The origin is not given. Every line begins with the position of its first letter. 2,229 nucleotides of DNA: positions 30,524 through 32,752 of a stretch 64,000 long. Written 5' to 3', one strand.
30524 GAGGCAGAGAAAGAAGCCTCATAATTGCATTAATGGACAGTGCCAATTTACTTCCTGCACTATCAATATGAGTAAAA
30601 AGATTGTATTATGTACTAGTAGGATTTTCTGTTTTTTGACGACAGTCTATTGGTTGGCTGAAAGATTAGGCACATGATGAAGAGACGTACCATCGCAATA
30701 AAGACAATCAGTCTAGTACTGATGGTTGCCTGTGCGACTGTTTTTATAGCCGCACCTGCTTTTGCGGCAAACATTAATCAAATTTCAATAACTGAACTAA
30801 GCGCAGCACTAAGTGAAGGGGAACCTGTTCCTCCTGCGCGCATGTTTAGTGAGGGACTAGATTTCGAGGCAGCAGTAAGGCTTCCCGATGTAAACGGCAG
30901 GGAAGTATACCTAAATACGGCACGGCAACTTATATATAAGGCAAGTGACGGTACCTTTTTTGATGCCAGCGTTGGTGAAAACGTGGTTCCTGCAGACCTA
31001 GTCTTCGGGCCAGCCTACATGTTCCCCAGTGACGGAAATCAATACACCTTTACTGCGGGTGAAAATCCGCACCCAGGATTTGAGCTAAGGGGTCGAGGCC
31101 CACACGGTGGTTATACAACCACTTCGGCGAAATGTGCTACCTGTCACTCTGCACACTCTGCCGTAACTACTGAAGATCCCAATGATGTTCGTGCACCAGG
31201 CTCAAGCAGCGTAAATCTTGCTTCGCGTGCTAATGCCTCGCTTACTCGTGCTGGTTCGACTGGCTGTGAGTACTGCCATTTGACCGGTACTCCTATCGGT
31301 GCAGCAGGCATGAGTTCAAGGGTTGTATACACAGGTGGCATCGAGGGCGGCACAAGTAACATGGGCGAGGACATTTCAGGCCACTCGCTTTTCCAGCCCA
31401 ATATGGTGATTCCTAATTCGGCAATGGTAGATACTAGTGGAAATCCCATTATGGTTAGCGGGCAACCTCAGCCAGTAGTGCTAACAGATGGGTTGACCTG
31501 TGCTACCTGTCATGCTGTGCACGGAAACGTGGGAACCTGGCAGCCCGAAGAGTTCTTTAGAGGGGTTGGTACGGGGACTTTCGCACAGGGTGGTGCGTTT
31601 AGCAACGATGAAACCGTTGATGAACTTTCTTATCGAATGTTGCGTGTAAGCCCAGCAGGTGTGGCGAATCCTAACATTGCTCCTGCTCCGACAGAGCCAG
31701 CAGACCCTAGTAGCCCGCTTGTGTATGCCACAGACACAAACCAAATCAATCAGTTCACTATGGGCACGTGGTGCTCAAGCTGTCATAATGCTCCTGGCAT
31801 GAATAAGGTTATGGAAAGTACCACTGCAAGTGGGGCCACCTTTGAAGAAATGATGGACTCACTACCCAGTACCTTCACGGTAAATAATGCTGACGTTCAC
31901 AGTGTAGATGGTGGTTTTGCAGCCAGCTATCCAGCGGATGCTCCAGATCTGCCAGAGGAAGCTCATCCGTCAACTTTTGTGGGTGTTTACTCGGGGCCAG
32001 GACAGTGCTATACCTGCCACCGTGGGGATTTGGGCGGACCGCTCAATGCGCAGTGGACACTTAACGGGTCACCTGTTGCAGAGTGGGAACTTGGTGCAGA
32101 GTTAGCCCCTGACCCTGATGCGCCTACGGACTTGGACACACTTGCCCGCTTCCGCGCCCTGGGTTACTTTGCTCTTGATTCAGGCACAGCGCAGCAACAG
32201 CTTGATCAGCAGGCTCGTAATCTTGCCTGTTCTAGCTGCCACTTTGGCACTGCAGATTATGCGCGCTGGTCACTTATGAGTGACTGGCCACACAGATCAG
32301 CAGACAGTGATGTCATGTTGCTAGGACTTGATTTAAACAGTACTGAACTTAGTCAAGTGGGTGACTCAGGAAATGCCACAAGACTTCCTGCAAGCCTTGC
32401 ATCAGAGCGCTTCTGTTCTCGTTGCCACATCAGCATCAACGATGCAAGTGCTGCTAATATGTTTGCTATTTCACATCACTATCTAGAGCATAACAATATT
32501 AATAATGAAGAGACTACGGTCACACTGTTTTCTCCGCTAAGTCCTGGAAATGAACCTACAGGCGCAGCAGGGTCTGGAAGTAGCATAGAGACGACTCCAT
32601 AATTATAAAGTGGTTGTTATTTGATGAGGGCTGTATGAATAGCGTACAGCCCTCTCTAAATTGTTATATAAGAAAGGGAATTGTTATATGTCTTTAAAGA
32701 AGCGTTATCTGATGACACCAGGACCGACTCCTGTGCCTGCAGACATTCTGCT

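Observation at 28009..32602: TPR - NHL beta-propeller - seven-heme cytochrome c cluster in a monoderm genome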

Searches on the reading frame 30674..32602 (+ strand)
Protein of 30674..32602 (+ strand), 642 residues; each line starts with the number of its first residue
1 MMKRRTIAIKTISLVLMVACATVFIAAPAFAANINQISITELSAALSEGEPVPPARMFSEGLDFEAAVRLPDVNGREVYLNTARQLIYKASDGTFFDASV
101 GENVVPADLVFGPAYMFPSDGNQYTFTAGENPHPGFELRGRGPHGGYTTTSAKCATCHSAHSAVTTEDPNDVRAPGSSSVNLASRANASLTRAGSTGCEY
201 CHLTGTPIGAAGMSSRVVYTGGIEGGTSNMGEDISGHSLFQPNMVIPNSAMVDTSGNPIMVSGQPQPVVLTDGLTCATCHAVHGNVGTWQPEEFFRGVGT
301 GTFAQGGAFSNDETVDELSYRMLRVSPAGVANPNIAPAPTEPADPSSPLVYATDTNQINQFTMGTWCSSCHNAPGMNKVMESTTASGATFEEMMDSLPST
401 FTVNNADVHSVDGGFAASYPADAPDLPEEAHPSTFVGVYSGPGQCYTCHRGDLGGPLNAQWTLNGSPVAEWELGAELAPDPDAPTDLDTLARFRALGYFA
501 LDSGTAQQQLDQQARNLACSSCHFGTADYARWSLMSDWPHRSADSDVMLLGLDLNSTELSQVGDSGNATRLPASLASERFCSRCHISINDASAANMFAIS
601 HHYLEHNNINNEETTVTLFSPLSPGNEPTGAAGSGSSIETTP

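Call 4: search_protein_families(library=pfam, proteins=[window:30674-32602:+], max_evalue=0.1)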
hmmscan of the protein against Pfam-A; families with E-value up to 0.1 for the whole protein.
window:30674-32602:+ (642 aa): 7 families
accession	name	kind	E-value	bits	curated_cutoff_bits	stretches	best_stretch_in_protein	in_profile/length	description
PF22113.1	Mtrc-MtrF_II-IV_dom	-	3.6e-10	40.1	30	2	362-524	27-128/176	Outer membrane cytochrome MtrC/MtrF-like, domains II/IV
PF09699.15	Paired_CXXCH_1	-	1.2e-05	25.3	20.6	0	151-163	6-18/41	Doubled CXXCH motif (Paired_CXXCH_1)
PF13442.11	Cytochrome_CBB3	-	4.3e-05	24.2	27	0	365-388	12-35/68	Cytochrome C oxidase, cbb3-type, subunit III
PF14537.11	Cytochrom_c3_2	-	0.00012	22.9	25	0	149-202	24-64/79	Cytochrome c3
PF14522.11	Cytochrome_C7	-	0.00022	21.4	24.8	0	149-204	10-50/67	Cytochrome c7 and related cytochrome c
PF00034.26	Cytochrom_C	-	0.00073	21.2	21.3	0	151-166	9-24/90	Cytochrome c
PF07627.16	PSCyt3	-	0.0035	18.1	27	0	504-523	56-75/98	Protein of unknown function (DUF1588)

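Call 8: find_homologous_proteins(query=window:30674-32602:+, max_evalue=0.001)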
Query window:30674-32602:+ (642 aa): 28 proteins with E <= 0.001 among 8000 candidates.
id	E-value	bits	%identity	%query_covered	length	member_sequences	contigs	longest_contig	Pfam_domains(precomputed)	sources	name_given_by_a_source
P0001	0.0e+0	1471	100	100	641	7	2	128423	PF09699.16,PF22113.2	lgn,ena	-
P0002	6.1e-201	687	55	98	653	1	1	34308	PF14537.12,PF13442.12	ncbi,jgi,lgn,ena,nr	ncbi:MAG: hypothetical protein FWC86_01425 [Coriobacteriia bacterium]|nr:hypothetical protein [Corio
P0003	1.4e-180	620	52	97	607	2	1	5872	PF09699.16,PF14537.12,PF22113.2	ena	-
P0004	5.2e-177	608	52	98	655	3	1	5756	PF14537.12,PF22113.2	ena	-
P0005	1.8e-176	606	50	100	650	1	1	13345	PF09699.16,PF22113.2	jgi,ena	-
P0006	4.2e-176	605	51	100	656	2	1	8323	PF09699.16,PF14522.12,PF22113.2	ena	-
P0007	4.1e-174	599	51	100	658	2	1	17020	PF09699.16,PF13442.12,PF14522.12,PF22113.2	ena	-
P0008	4.8e-164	565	49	97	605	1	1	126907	PF14537.12,PF13442.12,PF22113.2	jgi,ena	-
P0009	6.3e-157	542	49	94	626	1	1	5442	PF14522.12,PF22113.2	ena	-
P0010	1.5e-156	541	47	98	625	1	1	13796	PF14522.12,PF22113.2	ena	-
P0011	2.5e-151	523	47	98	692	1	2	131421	PF14537.12,PF14522.12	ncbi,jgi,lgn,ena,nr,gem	ncbi:MAG: hypothetical protein FWE46_00115 [Coriobacteriia bacterium]|nr:hypothetical protein [Corio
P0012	3.7e-145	503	45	94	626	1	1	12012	PF13442.12,PF00034.27,PF14522.12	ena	-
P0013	1.1e-142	495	45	97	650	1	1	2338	-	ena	-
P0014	5.1e-137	476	45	96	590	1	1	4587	PF09699.16,PF14537.12,PF13442.12,PF22113.2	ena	-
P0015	6.8e-135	469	44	96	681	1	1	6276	PF13442.12,PF00034.27,PF22113.2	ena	-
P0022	1.0e-39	155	31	74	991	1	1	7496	PF09479.17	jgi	jgi:uncharacterized repeat protein (TIGR02543 family)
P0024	1.3e-32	131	30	80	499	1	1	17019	PF09699.16,PF14522.12,PF22113.2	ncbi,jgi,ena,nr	ncbi:MAG: hypothetical protein FWC48_00740 [Actinomycetia bacterium]|nr:hypothetical protein [Actino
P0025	1.0e-29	122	31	77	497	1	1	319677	PF09699.16,PF14522.12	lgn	-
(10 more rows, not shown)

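Call 9: find_encoding_contigs(protein=P0001, flank=10000, max_places=3)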
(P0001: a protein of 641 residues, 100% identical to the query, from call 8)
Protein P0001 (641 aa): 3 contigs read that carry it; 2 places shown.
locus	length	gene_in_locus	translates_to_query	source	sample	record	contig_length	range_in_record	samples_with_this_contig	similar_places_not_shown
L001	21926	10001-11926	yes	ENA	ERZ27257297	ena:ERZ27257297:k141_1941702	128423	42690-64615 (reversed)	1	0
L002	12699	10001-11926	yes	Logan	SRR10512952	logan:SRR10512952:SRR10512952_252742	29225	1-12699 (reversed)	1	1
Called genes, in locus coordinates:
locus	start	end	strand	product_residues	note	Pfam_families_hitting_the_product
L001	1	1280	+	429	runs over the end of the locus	PF00709:Adenylsucc_synt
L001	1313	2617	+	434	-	PF02844:GARS_N, PF01071:GARS_A, PF02222:ATP-grasp (faint), PF02843:GARS_C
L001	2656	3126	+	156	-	-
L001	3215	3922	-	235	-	PF01812:5-FTHF_cyc-lig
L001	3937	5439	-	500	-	PF00571:CBS (faint)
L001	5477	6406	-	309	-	PF08282:Hydrolase_3 (faint)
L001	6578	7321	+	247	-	PF04298:Zn_peptidase_2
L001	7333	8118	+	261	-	PF13428:TPR_14 (faint), PF13432:TPR_16 (faint), PF13174:TPR_6 (faint), PF14559:TPR_19 (faint), PF23914:TPR_CcmH_CycH (faint), PF07719:TPR_2 (faint), PF00515:TPR_1 (faint)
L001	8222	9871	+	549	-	PF01436:NHL (weak)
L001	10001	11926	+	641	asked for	PF22113:Mtrc-MtrF_II-IV_dom (faint), PF09699:Paired_CXXCH_1 (faint)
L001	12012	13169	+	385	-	PF00266:Aminotran_5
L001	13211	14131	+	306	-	PF00389:2-Hacid_dh, PF03446:NAD_binding_2 (faint), PF02826:2-Hacid_dh_C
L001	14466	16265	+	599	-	PF13687:DUF4153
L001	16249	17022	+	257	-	PF22435:MRM3-like_sub_bind, PF00588:SpoU_methylase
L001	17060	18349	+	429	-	PF02646:RmuC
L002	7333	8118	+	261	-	PF13428:TPR_14 (faint), PF13432:TPR_16 (faint), PF13174:TPR_6 (faint), PF14559:TPR_19 (faint), PF23914:TPR_CcmH_CycH (faint), PF07719:TPR_2 (faint), PF00515:TPR_1 (faint)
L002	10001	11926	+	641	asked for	PF22113:Mtrc-MtrF_II-IV_dom (faint), PF09699:Paired_CXXCH_1 (faint)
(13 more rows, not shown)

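Call 10: find_encoding_contigs(protein=P0002, flank=10000, max_places=2)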
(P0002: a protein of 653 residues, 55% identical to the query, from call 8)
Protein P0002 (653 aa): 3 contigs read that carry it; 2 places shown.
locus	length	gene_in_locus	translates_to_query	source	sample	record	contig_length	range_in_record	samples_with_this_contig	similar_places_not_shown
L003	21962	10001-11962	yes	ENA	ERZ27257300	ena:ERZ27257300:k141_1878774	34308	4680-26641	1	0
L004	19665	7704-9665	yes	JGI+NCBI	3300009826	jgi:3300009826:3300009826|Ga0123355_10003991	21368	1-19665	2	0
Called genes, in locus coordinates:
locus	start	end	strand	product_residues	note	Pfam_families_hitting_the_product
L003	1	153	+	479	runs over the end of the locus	PF01546:Peptidase_M20, PF07687:M20_dimer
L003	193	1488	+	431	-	PF00709:Adenylsucc_synt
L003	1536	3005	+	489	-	PF02844:GARS_N, PF01071:GARS_A, PF02843:GARS_C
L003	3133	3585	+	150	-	-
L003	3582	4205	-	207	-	PF01812:5-FTHF_cyc-lig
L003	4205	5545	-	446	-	-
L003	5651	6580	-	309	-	PF08282:Hydrolase_3 (faint)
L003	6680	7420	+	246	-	PF04298:Zn_peptidase_2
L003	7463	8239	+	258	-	PF13432:TPR_16 (faint), PF07719:TPR_2 (faint), PF00515:TPR_1 (faint), PF13414:TPR_11 (faint)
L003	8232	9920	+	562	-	PF01436:NHL (weak)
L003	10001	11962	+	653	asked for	PF13442:Cytochrome_CBB3 (faint), PF14537:Cytochrom_c3_2 (faint)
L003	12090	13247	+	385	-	PF00266:Aminotran_5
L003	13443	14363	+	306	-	PF00389:2-Hacid_dh, PF02826:2-Hacid_dh_C, PF03446:NAD_binding_2 (weak)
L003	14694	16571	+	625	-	PF13687:DUF4153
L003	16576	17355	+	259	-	PF22435:MRM3-like_sub_bind (weak), PF00588:SpoU_methylase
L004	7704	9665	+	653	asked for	PF13442:Cytochrome_CBB3 (faint), PF14537:Cytochrom_c3_2 (faint)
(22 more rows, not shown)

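Call 11: find_encoding_contigs(protein=P0025, flank=10000, max_places=2)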
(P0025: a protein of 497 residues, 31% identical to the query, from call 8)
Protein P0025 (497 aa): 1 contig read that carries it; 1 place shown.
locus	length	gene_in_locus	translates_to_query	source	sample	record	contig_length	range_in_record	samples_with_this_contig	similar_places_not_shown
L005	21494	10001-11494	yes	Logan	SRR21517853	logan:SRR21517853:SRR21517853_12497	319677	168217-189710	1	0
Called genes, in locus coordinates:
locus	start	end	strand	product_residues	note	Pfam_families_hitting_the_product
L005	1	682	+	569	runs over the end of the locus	-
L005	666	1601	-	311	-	PF00535:Glycos_transf_2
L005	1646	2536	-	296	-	PF00106:adh_short (weak), PF01073:3Beta_HSD (faint), PF01370:Epimerase, PF02719:Polysacc_synt_2 (weak), PF04321:RmlD_sub_bind (faint), PF05368:NmrA (faint), PF13460:NAD_binding_10 (weak), PF16363:GDP_Man_Dehyd, +2 more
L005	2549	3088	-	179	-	PF00908:dTDP_sugar_isom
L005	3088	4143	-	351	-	PF01073:3Beta_HSD (weak), PF01370:Epimerase, PF02719:Polysacc_synt_2, PF04321:RmlD_sub_bind (weak), PF16363:GDP_Man_Dehyd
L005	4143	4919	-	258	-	PF00483:NTP_transferase, PF12804:NTP_transf_3 (weak)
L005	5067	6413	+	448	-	-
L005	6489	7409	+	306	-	PF01063:Aminotran_4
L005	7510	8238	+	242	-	PF14559:TPR_19 (faint), PF00515:TPR_1 (faint), PF07719:TPR_2 (faint), PF13181:TPR_8 (faint), PF13428:TPR_14 (faint), PF13432:TPR_16 (weak)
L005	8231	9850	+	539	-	PF01436:NHL (faint), PF08450:SGL (faint)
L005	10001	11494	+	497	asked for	PF09699:Paired_CXXCH_1 (faint), PF14522:Cytochrome_C7 (faint)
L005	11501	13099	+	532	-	PF00682:HMGL-like, PF22617:HCS_D2, PF08502:LeuA_dimer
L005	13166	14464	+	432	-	PF07690:MFS_1, PF05977:MFS_3, PF12832:MFS_1_like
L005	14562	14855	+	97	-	PF01371:Trp_repressor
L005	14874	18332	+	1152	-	PF02811:PHP, PF07733:DNA_pol3_alpha, PF17657:DNA_pol3_finger, PF14579:HHH_6, PF01336:tRNA_anti-codon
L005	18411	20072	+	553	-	PF13393:tRNA-synt_His, PF01634:HisG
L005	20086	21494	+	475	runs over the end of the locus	PF00815:Histidinol_dh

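Call 12: find_encoding_contigs(protein=P0024, flank=10000, max_places=2)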
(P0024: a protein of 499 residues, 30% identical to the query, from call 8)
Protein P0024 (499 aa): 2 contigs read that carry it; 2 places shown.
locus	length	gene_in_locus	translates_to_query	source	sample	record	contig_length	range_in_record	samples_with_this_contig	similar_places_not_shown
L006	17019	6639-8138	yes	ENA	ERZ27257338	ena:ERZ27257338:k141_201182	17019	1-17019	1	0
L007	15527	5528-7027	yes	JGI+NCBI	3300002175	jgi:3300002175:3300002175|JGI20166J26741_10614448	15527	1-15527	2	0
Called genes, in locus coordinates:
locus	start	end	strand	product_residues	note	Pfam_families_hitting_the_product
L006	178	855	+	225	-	PF13635:DUF4143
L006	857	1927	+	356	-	PF02350:Epimerase_2, PF13579:Glyco_trans_4_4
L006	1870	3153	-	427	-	PF04932:Wzy_C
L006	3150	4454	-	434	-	PF04932:Wzy_C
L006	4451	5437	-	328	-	PF13439:Glyco_transf_4, PF13579:Glyco_trans_4_4, PF00534:Glycos_transf_1, PF13692:Glyco_trans_1_4, PF13524:Glyco_trans_1_2 (faint), PF20706:GT4-conflict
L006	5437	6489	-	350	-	PF04007:DUF354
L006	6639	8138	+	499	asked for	PF22113:Mtrc-MtrF_II-IV_dom (faint), PF09699:Paired_CXXCH_1 (faint), PF14522:Cytochrome_C7 (faint)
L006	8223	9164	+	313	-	PF01063:Aminotran_4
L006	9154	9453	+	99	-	PF01371:Trp_repressor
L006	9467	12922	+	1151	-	PF02811:PHP, PF07733:DNA_pol3_alpha, PF17657:DNA_pol3_finger, PF14579:HHH_6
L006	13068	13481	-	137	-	PF01402:RHH_1, PF08753:NikR_C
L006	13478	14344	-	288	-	PF00376:MerR, PF13411:MerR_1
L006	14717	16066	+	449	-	PF00291:PALP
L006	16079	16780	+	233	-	PF02397:Bac_transf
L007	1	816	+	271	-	PF02350:Epimerase_2, PF13579:Glyco_trans_4_4 (weak)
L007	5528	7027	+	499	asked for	PF22113:Mtrc-MtrF_II-IV_dom (faint), PF09699:Paired_CXXCH_1 (faint), PF14522:Cytochrome_C7 (faint)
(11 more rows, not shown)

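Call 13: find_encoding_contigs(protein=P0011, flank=10000, max_places=2)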
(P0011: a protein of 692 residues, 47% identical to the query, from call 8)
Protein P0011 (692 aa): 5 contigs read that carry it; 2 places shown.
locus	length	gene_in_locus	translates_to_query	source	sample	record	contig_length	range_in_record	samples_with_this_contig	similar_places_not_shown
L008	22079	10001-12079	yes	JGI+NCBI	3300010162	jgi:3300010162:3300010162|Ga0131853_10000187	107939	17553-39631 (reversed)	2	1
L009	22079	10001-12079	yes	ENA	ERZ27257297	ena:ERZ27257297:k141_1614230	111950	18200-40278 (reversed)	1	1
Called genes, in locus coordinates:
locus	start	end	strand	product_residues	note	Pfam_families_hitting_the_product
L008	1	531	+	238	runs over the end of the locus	PF00528:BPD_transp_1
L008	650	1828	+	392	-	PF00202:Aminotran_3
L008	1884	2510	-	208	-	PF01812:5-FTHF_cyc-lig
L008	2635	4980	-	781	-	PF05239:PRC (weak), PF03448:MgtE_N, PF00571:CBS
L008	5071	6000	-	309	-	PF05116:S6PP (faint), PF08282:Hydrolase_3 (faint)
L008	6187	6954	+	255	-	PF04298:Zn_peptidase_2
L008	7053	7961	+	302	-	PF12895:ANAPC3 (faint), PF13432:TPR_16 (faint), PF14559:TPR_19 (faint), PF23914:TPR_CcmH_CycH (faint), PF07719:TPR_2 (faint)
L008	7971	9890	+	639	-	PF01436:NHL (weak)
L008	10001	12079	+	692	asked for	PF14522:Cytochrome_C7 (faint), PF14537:Cytochrom_c3_2 (faint)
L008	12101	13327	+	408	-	PF00266:Aminotran_5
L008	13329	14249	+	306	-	PF00389:2-Hacid_dh, PF02826:2-Hacid_dh_C, PF03446:NAD_binding_2 (weak)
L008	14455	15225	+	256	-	PF22435:MRM3-like_sub_bind (weak), PF00588:SpoU_methylase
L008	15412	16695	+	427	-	PF02646:RmuC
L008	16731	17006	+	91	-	PF01106:NifU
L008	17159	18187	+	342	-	PF18152:DAHP_snth_FXD, PF00793:DAHP_synth_1, PF03102:NeuB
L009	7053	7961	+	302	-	PF12895:ANAPC3 (faint), PF13432:TPR_16 (faint), PF14559:TPR_19 (faint), PF23914:TPR_CcmH_CycH (faint), PF07719:TPR_2 (faint)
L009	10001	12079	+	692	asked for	PF14522:Cytochrome_C7 (faint), PF14537:Cytochrom_c3_2 (faint)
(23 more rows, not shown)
